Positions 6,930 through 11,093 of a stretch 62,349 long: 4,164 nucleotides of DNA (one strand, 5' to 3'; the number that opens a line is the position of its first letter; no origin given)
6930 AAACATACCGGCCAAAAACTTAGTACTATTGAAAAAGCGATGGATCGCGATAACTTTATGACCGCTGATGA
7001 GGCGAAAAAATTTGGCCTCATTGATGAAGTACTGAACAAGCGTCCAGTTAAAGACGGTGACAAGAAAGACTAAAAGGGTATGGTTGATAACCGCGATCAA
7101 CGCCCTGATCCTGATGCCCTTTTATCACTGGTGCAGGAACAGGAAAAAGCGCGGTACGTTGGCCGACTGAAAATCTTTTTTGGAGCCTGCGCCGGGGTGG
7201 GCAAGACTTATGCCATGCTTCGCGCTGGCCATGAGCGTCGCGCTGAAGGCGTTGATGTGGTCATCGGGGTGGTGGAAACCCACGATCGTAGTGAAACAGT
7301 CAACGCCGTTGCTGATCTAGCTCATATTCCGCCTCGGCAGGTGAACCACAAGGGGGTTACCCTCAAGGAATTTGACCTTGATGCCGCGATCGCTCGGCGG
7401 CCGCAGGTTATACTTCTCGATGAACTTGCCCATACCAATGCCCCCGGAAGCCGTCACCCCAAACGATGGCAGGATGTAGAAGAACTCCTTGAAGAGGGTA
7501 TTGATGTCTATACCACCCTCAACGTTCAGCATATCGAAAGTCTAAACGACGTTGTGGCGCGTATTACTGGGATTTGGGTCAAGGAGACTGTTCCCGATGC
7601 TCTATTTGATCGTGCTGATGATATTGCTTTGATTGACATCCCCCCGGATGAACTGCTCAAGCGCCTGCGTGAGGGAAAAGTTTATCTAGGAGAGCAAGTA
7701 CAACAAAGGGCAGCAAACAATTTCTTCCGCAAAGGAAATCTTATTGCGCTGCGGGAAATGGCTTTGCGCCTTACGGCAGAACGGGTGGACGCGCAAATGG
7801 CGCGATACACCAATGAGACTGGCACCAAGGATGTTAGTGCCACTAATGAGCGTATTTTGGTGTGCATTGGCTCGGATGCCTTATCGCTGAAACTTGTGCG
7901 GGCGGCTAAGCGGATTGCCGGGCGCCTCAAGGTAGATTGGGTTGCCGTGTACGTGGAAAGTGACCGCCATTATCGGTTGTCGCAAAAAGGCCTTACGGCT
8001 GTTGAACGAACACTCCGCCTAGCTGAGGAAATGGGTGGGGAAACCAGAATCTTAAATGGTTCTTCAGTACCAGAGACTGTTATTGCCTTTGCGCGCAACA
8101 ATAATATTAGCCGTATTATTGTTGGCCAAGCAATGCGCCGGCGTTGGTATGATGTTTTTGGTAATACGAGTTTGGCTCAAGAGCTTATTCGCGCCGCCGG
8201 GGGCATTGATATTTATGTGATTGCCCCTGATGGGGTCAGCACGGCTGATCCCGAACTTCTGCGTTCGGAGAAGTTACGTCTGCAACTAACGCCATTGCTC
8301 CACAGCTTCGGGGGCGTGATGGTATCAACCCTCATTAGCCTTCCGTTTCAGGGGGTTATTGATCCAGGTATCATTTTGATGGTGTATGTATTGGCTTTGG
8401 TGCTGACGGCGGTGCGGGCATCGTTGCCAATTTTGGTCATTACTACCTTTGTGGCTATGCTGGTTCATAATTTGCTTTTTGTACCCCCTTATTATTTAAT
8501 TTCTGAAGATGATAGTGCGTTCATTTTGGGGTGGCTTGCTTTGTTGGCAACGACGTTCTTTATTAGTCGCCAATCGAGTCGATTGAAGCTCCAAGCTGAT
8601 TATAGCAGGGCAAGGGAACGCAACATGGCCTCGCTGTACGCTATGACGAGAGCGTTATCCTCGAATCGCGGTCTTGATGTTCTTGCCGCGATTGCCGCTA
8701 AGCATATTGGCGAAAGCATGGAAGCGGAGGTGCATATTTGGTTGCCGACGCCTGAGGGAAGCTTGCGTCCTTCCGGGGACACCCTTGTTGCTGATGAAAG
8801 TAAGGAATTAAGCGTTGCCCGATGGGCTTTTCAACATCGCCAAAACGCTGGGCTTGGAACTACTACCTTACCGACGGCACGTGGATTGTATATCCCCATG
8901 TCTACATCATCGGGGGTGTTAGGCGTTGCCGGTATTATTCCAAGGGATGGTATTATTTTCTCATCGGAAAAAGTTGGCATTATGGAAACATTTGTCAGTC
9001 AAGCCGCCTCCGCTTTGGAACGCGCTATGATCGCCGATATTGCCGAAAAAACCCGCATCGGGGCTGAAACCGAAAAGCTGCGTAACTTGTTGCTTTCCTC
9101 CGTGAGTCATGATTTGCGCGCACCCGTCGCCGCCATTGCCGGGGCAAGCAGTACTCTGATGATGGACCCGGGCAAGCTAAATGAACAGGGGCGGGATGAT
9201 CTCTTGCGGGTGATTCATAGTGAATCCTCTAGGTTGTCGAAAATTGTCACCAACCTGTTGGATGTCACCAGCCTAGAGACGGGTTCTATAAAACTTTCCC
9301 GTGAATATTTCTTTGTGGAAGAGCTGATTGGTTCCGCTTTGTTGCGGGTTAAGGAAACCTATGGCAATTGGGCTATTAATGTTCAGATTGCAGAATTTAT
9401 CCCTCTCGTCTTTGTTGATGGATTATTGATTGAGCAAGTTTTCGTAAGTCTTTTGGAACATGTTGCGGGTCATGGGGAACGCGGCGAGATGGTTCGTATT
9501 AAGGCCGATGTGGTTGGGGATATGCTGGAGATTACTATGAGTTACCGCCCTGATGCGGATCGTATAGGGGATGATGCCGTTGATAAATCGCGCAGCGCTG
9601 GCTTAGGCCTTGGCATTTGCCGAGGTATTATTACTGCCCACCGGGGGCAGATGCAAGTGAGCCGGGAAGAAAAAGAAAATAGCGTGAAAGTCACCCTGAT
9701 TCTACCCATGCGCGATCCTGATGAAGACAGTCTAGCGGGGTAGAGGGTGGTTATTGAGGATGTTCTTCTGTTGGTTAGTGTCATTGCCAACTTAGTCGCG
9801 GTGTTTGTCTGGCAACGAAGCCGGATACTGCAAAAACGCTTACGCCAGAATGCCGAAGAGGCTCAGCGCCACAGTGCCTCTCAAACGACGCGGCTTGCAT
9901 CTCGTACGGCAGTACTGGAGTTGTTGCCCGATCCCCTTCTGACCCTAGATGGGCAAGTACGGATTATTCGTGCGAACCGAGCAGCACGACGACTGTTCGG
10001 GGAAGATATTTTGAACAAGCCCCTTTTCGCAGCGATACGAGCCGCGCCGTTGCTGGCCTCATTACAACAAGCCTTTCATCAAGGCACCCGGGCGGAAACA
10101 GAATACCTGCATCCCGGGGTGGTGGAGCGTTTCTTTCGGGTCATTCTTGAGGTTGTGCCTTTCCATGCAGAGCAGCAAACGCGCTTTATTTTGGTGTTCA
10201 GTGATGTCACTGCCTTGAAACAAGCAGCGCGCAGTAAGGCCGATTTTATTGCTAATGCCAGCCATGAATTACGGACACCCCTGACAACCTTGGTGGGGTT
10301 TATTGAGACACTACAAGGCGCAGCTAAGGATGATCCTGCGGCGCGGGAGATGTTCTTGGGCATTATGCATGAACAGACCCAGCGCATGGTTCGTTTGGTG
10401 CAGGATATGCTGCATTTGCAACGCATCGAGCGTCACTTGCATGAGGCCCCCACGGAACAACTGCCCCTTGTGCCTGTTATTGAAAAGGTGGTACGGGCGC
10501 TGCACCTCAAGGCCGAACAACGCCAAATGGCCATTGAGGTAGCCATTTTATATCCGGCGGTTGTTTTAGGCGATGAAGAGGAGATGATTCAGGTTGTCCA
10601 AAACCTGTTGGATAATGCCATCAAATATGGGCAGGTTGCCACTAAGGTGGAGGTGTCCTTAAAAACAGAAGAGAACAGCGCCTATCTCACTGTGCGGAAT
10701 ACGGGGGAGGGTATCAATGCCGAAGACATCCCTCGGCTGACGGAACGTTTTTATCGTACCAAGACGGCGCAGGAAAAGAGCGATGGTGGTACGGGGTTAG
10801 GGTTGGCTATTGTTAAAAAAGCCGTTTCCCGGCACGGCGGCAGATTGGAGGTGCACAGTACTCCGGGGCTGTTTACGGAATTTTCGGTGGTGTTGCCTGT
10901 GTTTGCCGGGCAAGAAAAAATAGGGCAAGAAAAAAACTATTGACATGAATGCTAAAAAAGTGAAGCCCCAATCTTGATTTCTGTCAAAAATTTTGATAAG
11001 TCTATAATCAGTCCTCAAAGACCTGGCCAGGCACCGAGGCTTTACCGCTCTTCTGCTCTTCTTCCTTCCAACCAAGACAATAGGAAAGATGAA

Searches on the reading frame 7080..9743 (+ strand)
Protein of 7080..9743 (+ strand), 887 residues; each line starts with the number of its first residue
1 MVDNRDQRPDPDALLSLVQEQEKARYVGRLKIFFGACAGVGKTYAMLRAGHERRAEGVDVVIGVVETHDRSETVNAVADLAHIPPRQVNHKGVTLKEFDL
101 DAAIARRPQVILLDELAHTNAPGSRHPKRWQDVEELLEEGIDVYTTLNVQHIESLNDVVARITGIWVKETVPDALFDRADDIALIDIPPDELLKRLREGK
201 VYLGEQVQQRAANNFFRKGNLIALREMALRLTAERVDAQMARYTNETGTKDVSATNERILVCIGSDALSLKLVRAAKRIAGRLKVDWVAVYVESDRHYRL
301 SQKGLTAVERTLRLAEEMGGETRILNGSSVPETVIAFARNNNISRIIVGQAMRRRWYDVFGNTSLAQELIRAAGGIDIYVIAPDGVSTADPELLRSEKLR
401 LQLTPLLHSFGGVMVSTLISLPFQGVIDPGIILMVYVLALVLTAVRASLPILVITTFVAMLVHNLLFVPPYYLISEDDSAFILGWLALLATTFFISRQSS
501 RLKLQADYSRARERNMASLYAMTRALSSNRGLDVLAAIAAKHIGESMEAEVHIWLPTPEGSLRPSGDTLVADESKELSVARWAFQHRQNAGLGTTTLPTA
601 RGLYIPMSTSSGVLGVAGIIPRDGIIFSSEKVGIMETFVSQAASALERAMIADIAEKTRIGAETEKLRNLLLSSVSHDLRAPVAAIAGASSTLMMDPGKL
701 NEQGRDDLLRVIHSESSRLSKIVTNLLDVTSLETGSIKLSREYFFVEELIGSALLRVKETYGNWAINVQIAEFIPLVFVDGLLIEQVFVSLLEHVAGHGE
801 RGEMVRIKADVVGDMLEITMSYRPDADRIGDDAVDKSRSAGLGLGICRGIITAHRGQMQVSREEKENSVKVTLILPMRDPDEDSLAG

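Call 7: search_protein_families(library=pfam, proteins=[window:7080-9743:+], max_evalue=0.01)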
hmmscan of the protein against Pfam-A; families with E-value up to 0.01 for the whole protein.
window:7080-9743:+ (887 aa): 6 families
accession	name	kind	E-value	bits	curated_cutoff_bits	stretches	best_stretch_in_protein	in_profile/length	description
PF02702.23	KdpD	-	1.8e-96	322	26.1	1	28-236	3-210/210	Osmosensitive K+ channel His kinase sensor domain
PF13493.11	DUF4118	-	5.1e-13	49.2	28.4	1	409-511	4-106/107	Domain of unknown function (DUF4118)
PF00512.31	HisKA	-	5.9e-13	49.1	26.9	1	668-735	2-66/66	His Kinase A (phospho-acceptor) domain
PF02518.31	HATPase_c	-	3.9e-05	24.5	26.4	1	782-877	4-109/111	Histidine kinase-, DNA gyrase B-, and HSP90-like ATPase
PF13492.12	GAF_3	-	0.00038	21.3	27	1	559-648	41-129/129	GAF domain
PF00582.32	Usp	-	0.0014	19.7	24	1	257-362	3-124/141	Universal stress protein family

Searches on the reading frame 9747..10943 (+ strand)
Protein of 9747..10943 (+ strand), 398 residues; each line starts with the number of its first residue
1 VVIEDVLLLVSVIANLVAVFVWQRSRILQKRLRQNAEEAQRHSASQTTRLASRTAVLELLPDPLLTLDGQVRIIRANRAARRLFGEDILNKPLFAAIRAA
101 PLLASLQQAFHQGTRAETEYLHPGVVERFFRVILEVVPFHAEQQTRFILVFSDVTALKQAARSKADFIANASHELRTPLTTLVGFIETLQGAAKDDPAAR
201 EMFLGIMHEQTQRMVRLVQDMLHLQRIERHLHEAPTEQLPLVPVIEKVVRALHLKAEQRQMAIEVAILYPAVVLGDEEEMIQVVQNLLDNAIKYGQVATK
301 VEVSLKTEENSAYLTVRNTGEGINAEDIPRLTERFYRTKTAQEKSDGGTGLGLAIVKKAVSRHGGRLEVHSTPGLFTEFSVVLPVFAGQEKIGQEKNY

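Call 7: search_protein_families(library=pfam, proteins=[window:9747-10943:+], max_evalue=0.01)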
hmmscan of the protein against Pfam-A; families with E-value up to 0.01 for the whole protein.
window:9747-10943:+ (398 aa): 9 families
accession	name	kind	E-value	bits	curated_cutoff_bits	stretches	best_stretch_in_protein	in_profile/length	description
PF02518.31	HATPase_c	-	6.1e-29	101.1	26.4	1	275-385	1-109/111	Histidine kinase-, DNA gyrase B-, and HSP90-like ATPase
PF00512.31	HisKA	-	4e-18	65.7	26.9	1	164-228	2-64/66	His Kinase A (phospho-acceptor) domain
PF14501.12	HATPase_c_5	-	7.4e-09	35.9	22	1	279-377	5-96/102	GHKL domain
PF00989.32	PAS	-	2.1e-07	31.4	22.6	1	55-154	5-113/113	PAS fold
PF08448.16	PAS_4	-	7.2e-07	29.9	23.1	1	57-158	1-109/110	PAS fold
PF13188.13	PAS_8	-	1.7e-06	28.2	21.8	1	55-93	5-43/65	PAS domain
PF13426.13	PAS_9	-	1.9e-05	25.3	27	1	61-156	1-103/103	PAS domain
PF13581.12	HATPase_c_2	-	3.5e-05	24.2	27.4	1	279-362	31-111/127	Histidine kinase-like ATPase domain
PF13589.12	HATPase_c_3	-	0.00028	21.4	25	1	281-353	4-77/137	Histidine kinase-, DNA gyrase B-, and HSP90-like ATPase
